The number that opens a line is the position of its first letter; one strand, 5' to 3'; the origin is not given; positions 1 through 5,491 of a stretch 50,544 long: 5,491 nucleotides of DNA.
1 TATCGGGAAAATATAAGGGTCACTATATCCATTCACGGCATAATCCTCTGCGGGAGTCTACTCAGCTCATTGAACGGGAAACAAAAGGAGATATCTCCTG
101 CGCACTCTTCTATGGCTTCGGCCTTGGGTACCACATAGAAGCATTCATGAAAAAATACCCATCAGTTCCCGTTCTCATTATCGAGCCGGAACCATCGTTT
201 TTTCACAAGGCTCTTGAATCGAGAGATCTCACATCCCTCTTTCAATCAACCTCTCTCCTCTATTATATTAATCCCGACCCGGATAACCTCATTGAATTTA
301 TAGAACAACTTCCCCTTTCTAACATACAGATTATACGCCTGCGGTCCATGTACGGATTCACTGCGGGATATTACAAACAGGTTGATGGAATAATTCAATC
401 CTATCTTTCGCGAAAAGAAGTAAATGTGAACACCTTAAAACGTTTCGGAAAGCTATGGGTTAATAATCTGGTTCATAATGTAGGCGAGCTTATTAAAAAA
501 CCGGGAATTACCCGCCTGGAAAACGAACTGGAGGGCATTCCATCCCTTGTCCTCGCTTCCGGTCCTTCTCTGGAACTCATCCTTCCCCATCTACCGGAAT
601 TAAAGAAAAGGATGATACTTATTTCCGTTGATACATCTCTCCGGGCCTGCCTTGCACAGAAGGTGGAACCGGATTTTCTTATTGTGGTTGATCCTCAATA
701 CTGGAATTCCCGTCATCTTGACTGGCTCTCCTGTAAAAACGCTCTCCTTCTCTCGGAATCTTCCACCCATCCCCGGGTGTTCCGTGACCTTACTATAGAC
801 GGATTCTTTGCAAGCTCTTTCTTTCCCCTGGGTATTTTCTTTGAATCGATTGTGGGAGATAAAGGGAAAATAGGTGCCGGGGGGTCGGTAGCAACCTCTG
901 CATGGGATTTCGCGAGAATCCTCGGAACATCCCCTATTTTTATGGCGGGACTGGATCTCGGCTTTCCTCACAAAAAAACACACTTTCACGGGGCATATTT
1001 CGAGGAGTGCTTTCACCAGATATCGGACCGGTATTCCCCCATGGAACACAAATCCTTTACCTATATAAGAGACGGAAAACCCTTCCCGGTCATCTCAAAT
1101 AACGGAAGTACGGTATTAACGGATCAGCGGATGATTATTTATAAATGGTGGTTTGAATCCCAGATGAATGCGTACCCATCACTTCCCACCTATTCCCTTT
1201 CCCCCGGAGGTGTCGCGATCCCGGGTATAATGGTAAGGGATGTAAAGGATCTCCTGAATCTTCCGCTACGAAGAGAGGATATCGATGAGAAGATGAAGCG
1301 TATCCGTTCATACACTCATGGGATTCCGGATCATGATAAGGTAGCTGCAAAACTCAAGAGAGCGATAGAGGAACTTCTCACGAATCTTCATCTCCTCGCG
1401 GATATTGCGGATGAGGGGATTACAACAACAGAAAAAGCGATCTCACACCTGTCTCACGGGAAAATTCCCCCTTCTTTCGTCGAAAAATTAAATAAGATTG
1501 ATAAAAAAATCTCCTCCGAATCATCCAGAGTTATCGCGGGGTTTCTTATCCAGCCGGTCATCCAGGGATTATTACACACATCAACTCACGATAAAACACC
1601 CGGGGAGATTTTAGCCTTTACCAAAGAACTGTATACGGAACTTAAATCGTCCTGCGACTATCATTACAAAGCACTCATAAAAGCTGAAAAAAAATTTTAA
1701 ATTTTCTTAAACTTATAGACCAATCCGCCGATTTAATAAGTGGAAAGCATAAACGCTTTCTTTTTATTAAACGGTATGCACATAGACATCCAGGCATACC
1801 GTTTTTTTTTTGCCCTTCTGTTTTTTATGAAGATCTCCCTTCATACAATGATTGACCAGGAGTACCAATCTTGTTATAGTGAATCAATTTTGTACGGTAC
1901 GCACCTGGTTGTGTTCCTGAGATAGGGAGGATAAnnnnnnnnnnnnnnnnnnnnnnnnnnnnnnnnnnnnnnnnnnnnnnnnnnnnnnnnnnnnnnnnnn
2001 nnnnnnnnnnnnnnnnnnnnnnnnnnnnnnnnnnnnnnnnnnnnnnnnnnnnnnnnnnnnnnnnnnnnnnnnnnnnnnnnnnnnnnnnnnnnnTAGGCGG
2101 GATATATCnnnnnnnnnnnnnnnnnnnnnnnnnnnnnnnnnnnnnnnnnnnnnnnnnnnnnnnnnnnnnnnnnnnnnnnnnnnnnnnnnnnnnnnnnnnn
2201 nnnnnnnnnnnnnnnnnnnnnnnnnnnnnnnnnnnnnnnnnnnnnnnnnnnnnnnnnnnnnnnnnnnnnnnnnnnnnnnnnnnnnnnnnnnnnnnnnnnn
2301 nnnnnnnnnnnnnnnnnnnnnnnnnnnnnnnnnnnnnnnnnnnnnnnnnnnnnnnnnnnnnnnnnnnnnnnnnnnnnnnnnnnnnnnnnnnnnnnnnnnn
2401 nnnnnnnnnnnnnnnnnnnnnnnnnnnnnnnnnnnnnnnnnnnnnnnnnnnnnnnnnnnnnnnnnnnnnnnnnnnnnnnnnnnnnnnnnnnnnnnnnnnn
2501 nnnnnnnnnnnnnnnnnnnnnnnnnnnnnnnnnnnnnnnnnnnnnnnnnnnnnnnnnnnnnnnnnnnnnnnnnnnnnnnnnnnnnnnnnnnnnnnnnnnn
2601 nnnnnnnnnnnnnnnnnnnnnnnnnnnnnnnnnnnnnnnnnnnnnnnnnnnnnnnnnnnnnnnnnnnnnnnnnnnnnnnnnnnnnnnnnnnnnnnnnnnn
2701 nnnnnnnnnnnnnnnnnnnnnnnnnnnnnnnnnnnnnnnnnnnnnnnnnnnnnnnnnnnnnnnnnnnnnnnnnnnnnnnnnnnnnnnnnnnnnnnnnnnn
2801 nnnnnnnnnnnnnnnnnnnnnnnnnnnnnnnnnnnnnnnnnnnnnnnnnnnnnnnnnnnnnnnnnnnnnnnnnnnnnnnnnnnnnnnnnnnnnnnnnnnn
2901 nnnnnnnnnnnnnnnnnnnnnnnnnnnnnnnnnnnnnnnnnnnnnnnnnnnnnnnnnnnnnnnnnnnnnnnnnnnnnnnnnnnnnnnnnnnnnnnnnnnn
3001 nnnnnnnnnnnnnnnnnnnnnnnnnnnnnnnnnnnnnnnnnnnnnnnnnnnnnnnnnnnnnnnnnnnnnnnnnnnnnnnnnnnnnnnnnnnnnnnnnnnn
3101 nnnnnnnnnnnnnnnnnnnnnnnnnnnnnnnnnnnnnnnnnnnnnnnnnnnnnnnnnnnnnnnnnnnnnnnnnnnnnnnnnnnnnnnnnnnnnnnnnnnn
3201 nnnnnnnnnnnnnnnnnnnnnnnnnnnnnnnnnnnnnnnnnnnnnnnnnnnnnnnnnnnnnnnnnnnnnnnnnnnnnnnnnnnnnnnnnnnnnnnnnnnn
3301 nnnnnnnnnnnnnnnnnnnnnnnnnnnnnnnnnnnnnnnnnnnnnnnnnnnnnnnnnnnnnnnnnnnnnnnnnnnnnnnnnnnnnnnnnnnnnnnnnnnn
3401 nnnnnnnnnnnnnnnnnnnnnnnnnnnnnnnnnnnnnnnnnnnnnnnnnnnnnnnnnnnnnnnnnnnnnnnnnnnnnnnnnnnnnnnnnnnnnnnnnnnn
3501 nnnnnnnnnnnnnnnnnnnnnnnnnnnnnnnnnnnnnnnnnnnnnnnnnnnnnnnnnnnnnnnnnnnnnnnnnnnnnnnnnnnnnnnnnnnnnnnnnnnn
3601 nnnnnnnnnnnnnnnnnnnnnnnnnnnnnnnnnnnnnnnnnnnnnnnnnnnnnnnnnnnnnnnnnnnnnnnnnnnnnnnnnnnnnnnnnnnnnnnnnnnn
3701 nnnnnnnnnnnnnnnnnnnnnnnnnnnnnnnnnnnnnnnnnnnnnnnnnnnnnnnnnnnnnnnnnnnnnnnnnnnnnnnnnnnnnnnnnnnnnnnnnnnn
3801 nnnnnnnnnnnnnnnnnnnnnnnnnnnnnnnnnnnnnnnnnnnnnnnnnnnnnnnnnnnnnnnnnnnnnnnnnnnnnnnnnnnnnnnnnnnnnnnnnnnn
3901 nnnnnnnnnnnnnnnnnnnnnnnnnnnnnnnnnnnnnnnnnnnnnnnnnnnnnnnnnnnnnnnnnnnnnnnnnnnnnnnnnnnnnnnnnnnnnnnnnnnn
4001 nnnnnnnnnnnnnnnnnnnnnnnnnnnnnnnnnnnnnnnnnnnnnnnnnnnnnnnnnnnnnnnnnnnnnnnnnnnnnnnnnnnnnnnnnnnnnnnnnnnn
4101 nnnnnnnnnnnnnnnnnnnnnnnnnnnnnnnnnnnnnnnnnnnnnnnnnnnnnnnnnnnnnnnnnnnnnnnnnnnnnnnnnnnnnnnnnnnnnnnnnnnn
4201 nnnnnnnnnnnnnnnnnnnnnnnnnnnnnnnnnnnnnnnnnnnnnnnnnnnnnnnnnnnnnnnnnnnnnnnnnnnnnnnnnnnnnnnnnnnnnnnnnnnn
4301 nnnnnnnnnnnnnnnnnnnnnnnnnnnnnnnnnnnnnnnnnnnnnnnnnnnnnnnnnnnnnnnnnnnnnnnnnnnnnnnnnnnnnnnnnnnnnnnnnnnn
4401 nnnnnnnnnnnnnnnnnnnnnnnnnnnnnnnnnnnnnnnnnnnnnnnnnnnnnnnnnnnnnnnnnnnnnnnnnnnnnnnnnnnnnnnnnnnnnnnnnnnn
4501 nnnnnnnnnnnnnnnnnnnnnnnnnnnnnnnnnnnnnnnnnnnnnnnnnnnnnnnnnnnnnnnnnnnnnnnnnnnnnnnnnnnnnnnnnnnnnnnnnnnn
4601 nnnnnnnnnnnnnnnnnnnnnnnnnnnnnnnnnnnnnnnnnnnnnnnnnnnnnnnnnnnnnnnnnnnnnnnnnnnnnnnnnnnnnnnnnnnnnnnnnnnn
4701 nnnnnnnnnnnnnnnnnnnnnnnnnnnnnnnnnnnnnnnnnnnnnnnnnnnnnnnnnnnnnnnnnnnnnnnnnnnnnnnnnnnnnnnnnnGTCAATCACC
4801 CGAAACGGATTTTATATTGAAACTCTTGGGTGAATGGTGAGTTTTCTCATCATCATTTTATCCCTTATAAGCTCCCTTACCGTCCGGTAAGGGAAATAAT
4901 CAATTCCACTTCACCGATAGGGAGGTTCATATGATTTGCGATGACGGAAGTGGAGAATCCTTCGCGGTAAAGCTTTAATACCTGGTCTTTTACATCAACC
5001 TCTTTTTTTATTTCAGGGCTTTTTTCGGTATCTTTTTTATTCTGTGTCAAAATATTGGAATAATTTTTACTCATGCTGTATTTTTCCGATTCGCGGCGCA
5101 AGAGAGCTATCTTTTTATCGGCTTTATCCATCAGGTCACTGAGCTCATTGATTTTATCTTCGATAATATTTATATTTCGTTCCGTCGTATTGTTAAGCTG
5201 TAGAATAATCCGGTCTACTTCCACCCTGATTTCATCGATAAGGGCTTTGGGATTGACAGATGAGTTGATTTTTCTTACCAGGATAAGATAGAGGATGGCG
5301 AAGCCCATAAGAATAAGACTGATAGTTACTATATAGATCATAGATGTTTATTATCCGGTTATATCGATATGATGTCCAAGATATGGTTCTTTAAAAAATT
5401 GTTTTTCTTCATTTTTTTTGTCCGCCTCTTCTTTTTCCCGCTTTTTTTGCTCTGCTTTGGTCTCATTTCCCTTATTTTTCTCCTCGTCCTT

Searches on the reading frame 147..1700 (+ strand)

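Call 56: search_protein_families(library=pfam, proteins=[window:147-1700:+], max_evalue=0.0001)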
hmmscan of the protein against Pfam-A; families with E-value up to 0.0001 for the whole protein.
window:147-1700:+ (517 aa): 1 family
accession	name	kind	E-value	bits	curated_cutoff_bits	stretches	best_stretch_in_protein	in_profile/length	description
PF01973.23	MptE-like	-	1.6e-30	106.5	34.6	1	106-274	1-169/171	6-hydroxymethylpterin diphosphokinase MptE-like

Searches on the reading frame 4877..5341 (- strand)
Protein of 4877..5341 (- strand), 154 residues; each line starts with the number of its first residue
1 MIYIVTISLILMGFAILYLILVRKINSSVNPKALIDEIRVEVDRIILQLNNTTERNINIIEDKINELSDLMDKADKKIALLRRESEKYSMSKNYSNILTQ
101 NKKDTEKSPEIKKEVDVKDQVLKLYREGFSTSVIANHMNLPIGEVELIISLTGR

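Call 56: search_protein_families(library=pfam, proteins=[window:4877-5341:-], max_evalue=0.0001)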
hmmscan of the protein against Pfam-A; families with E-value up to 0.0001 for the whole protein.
window:4877-5341:- (154 aa): 1 family
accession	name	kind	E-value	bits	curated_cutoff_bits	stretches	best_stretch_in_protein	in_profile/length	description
PF19610.4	DUF6115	-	3.4e-09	37.6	27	1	58-151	40-133/134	Family of unknown function (DUF6115)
